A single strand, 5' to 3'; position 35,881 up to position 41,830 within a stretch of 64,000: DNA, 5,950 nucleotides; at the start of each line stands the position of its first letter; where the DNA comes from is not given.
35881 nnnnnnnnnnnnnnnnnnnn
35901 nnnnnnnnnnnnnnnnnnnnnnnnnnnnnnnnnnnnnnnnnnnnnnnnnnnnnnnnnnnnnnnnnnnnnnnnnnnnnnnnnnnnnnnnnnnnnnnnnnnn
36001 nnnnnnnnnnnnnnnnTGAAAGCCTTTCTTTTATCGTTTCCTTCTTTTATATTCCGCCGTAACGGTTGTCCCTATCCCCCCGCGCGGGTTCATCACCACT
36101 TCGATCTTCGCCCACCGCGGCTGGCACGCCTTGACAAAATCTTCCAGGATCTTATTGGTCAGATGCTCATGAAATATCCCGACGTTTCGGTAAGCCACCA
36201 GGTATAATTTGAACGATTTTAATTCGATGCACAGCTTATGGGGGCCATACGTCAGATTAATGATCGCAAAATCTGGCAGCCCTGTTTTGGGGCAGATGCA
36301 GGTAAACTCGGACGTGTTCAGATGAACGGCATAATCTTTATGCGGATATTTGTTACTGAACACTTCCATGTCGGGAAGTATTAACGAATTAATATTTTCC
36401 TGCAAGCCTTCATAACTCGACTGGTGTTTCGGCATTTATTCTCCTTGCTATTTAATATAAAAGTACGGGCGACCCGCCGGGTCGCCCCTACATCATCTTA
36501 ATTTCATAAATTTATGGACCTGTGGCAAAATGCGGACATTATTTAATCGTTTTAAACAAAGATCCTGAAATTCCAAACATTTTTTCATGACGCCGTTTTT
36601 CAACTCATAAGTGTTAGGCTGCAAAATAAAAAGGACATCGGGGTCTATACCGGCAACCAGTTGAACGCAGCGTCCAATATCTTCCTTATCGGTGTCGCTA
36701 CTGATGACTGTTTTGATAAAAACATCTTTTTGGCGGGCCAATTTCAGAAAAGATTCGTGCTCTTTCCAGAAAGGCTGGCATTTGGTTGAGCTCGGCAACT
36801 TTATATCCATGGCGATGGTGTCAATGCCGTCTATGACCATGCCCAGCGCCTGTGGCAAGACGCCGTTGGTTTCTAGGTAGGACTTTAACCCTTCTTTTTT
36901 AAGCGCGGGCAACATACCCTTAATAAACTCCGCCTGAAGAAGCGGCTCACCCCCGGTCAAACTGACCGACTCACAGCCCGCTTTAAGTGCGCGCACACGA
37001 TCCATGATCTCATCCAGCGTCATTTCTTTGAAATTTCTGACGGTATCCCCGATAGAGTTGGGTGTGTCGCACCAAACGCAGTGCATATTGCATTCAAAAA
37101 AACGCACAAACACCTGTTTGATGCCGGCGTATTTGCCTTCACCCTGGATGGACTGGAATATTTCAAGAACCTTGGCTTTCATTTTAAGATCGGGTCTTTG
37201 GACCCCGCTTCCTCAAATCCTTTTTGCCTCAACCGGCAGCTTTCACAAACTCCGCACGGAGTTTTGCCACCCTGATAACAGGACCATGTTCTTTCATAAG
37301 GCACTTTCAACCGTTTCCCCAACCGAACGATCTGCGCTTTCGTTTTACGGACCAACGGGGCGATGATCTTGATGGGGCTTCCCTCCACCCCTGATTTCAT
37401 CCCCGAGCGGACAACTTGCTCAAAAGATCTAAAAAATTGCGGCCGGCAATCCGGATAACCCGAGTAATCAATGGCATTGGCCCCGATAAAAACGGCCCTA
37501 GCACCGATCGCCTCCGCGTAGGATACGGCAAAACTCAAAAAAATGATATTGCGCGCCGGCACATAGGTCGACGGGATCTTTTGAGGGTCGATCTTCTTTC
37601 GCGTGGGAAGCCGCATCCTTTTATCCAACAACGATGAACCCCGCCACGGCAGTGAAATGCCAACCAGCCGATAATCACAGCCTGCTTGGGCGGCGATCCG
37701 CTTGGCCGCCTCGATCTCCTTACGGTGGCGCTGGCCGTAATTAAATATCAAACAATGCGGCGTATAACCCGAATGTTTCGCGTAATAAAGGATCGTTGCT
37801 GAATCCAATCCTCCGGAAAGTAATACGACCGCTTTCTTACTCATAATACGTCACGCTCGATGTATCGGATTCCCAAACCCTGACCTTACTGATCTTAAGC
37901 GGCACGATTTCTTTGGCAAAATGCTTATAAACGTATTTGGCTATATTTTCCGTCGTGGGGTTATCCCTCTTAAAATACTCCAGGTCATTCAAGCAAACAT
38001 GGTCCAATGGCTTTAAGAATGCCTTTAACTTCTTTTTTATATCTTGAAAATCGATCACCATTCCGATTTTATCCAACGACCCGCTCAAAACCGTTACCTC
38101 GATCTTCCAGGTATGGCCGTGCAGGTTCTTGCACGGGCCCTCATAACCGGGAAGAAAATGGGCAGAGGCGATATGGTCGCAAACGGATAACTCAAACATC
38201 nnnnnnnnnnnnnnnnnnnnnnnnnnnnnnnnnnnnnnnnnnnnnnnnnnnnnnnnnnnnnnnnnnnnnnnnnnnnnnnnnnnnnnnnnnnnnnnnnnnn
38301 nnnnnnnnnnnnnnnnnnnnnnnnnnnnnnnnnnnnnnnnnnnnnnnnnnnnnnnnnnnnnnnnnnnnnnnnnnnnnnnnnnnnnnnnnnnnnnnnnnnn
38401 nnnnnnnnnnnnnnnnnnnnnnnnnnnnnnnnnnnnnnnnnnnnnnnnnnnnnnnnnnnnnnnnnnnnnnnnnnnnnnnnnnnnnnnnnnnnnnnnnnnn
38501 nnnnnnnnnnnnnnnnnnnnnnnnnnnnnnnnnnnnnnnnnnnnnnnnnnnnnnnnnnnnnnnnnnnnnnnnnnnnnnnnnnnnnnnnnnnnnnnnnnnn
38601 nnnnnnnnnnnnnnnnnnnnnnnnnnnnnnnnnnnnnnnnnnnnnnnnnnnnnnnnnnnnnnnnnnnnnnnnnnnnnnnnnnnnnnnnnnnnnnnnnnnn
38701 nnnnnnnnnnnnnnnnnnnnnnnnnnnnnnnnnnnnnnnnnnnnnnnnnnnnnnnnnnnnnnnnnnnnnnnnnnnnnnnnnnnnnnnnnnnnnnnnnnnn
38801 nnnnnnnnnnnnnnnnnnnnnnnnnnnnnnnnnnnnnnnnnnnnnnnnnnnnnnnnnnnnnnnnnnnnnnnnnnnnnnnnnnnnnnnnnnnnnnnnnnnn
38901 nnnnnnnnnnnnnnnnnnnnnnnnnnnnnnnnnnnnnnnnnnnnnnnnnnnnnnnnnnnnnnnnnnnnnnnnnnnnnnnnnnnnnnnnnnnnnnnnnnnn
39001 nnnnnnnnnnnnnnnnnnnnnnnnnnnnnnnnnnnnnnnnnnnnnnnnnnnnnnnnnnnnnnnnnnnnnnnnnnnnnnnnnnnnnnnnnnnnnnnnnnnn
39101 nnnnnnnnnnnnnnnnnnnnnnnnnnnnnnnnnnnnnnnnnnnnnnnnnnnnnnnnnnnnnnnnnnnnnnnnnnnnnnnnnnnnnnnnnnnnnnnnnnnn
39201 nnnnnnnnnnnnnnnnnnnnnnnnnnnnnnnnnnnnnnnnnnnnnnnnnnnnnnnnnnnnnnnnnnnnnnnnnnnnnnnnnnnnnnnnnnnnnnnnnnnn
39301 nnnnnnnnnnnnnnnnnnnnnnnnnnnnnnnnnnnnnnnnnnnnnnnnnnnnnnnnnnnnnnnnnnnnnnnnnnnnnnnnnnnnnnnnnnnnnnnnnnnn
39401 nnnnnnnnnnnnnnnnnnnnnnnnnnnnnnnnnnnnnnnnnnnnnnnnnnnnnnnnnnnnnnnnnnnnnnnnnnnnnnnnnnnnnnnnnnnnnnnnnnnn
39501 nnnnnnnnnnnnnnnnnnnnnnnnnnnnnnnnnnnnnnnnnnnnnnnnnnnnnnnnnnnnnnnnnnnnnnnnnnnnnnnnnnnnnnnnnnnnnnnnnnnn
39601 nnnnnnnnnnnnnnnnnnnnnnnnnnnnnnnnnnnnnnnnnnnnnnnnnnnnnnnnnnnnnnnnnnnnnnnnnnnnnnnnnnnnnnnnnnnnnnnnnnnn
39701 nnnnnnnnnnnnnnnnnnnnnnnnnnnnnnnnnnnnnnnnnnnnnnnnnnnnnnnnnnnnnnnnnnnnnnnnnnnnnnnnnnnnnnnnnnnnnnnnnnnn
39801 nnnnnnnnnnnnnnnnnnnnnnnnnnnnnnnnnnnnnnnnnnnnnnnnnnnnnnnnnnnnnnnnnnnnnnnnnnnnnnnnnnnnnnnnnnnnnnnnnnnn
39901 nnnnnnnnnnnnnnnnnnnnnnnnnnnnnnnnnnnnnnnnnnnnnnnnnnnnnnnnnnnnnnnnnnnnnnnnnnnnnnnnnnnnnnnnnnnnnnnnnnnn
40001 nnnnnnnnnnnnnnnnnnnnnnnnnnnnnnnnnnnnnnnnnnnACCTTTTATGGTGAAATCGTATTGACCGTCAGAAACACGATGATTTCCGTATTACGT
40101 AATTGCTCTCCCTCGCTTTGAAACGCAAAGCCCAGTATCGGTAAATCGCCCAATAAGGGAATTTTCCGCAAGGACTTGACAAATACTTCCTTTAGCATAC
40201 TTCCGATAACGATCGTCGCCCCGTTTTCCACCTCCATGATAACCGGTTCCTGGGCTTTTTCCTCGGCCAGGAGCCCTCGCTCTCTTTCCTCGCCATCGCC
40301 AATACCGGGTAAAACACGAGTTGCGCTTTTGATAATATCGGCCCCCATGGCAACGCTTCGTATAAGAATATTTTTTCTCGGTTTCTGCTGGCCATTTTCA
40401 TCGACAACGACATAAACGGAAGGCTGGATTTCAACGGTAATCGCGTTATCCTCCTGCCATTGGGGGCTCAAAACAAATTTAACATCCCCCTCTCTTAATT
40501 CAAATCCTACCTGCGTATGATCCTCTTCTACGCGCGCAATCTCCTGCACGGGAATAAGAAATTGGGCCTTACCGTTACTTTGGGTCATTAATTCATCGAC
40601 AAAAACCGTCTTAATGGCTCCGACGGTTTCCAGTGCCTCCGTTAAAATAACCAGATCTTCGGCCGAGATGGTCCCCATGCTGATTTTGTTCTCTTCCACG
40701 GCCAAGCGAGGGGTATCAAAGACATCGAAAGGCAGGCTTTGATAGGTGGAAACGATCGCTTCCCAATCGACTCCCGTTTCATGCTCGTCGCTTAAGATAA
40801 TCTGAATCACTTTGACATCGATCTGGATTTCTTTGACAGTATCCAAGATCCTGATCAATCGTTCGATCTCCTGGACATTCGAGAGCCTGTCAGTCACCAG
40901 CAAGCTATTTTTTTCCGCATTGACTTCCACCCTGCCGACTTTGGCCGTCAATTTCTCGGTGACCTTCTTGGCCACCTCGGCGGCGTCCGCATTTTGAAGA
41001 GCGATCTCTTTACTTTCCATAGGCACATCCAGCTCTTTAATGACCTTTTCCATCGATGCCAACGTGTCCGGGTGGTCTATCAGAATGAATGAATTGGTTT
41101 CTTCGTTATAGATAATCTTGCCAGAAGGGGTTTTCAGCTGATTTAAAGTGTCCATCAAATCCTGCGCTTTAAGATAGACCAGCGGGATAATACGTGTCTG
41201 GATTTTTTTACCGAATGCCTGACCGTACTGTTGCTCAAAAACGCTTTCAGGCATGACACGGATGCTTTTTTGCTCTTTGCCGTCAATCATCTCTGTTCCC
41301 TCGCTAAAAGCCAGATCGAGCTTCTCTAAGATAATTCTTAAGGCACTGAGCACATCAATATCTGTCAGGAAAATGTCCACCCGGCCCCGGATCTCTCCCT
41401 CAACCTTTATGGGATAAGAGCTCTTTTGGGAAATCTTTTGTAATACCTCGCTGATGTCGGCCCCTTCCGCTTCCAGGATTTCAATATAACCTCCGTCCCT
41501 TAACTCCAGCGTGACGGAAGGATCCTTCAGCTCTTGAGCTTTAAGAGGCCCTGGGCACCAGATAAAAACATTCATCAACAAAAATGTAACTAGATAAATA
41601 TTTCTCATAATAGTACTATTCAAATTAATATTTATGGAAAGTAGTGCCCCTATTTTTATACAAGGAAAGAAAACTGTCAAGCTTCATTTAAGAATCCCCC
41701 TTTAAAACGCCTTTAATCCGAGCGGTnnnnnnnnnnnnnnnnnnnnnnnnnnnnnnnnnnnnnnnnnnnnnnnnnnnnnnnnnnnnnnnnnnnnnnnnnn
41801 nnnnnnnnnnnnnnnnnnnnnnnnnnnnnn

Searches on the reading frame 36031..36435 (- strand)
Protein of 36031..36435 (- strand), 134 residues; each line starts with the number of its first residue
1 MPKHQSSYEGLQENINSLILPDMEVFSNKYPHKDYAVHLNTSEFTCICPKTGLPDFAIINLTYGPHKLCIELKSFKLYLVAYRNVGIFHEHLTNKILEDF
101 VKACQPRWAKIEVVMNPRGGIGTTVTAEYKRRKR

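Call 7: search_protein_families(library=pfam, proteins=[window:36031-36435:-], max_evalue=0.001)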
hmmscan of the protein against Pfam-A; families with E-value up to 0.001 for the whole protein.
window:36031-36435:- (134 aa): 1 family
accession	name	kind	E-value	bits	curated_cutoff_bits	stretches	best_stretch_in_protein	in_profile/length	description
PF14489.11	QueF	-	4.1e-30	104.3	27.3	1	54-133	1-80/81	QueF-like protein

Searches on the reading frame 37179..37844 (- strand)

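Call 7: search_protein_families(library=pfam, proteins=[window:37179-37844:-], max_evalue=0.001)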
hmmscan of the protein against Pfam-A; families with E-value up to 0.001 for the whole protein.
window:37179-37844:- (221 aa): 4 families
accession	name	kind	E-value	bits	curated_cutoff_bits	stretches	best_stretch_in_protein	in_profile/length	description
PF06508.19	QueC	-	4.6e-75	252.2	22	1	4-213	1-209/210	Queuosine biosynthesis protein QueC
PF00733.27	Asn_synthase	-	6.9e-06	26.4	21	1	6-58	21-74/354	Asparagine synthase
PF02568.20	ThiI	-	7e-05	22.9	20.5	0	2-53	3-55/197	Thiamine biosynthesis protein (ThiI)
PF01171.26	ATP_bind_3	-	0.00022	21.5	27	0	6-55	3-58/182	PP-loop family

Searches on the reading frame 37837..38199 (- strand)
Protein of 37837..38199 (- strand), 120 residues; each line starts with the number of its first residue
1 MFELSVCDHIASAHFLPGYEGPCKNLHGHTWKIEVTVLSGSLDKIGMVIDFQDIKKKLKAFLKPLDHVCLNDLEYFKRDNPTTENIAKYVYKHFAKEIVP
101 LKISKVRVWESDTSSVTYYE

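Call 7: search_protein_families(library=pfam, proteins=[window:37837-38199:-], max_evalue=0.001)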
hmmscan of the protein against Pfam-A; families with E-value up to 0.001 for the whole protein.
window:37837-38199:- (120 aa): 1 family
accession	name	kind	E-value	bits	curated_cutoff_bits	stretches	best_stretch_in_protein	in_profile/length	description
PF01242.24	PTPS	-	2.8e-38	131.1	22.4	1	4-119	2-119/121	6-pyruvoyl tetrahydropterin synthase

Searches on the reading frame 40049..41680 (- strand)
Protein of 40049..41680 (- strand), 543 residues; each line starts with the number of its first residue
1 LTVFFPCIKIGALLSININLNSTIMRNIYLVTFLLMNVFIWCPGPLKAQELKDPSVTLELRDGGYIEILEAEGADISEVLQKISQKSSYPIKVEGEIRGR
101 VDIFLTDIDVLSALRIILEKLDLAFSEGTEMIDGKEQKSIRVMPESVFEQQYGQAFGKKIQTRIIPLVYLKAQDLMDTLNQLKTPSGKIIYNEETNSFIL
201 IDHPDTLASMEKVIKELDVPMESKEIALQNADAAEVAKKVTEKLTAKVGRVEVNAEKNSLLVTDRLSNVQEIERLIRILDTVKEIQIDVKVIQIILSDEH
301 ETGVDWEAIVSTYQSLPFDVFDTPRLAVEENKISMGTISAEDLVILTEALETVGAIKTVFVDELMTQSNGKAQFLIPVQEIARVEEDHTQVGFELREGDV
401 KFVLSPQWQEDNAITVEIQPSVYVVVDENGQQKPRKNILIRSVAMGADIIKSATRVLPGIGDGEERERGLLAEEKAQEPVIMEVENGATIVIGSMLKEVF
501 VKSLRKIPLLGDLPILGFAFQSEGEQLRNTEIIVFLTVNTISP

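Call 5: search_protein_families(library=pfam, proteins=[window:40049-41680:-], max_evalue=0.01)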
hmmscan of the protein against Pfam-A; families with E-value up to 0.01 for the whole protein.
window:40049-41680:- (543 aa): 2 families
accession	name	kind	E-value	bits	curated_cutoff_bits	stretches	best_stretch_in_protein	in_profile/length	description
PF03958.22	Secretin_N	-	5.6e-22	78.2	28.2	2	162-221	1-67/69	Bacterial type II/III secretion system short domain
PF00263.26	Secretin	-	2.1e-16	60.4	27.5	1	349-539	1-166/169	Bacterial type II and III secretion system protein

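Call 84: search_protein_families(library=ncbifam, proteins=[window:40049-41680:-], max_evalue=0.001)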
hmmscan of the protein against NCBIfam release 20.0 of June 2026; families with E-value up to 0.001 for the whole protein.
window:40049-41680:- (543 aa): 9 families
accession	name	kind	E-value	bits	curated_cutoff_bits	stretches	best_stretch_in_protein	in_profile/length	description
TIGR02515.1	IV_pilus_PilQ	subfamily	3.5e-34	118.5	284.35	3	69-222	6-170/428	type IV pilus secretin PilQ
TIGR02517.1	type_II_gspD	equivalog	8.8e-33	113.6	351.35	3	72-245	4-184/600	type II secretion system secretin GspD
NF010083.0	PRK13568.1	equivalog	1.2e-27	96.7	554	3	69-224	30-189/419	DNA uptake porin HofQ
NF007851.2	PRK10560.1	exception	1.9e-23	83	598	3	217-308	113-204/412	DNA uptake porin HofQ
TIGR02519.1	pilus_MshL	equivalog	2.7e-19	69.3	250.2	2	480-539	229-288/290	pilus (MSHA type) biogenesis protein MshL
TIGR02516.1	type_III_yscC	equivalog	1.9e-18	66.3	238.45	2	245-373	195-323/463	type III secretion system outer membrane ring subunit SctC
NF042912.1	Amuc_1098_fam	equivalog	4.4e-15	54.8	750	1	482-542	737-797/805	Amuc_1098 family type IV pilus outer membrane protein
NF011873.0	PRK15346.1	equivalog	4.8e-11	42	524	2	247-312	234-300/499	EscC/YscC/HrcC family type III secretion system outer membrane ring protein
TIGR02520.1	pilus_B_mal_scr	equivalog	0.00045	18.9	287.65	1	233-372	221-368/513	PilN family type IVB pilus formation outer membrane protein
